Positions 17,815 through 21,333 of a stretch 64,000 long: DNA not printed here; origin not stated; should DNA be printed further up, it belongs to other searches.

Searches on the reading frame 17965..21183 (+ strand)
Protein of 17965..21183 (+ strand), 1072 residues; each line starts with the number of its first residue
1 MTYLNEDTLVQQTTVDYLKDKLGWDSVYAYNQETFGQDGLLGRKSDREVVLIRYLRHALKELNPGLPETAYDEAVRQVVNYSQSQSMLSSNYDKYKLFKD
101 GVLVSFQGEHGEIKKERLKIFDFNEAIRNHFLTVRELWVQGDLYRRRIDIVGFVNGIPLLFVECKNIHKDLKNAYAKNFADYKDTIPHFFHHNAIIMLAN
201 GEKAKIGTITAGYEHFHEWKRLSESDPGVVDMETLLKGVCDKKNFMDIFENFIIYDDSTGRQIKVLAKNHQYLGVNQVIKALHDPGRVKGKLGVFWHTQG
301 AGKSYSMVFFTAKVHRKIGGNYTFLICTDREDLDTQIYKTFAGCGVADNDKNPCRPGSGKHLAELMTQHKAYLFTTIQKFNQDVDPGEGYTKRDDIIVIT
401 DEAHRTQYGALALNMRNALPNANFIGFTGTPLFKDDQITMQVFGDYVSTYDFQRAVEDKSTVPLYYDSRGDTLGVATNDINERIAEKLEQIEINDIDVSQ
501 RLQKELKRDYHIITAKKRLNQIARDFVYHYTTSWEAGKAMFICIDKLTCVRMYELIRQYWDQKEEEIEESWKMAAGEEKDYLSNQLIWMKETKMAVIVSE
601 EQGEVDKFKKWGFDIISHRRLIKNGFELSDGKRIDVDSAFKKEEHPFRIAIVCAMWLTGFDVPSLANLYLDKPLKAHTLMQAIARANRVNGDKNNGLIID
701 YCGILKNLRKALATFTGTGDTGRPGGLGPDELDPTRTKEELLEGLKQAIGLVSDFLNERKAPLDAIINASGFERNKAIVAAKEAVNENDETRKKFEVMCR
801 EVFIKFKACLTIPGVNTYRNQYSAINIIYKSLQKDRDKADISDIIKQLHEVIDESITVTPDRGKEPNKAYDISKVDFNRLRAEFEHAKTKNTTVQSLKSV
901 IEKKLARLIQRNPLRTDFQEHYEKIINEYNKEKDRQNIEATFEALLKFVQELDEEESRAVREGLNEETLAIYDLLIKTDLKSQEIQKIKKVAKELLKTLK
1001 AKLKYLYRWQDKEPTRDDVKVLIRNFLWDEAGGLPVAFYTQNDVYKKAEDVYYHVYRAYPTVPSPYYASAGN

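Call 63: search_protein_families(library=ncbifam, proteins=[window:17965-21183:+], max_evalue=1e-10)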
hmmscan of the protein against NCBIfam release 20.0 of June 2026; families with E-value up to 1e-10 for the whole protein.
window:17965-21183:+ (1072 aa): 1 family
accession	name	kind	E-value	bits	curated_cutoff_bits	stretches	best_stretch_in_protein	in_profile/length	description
TIGR00348.1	hsdR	subfamily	2.4e-139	465.9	284.55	1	9-716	3-669/674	HsdR family type I site-specific deoxyribonuclease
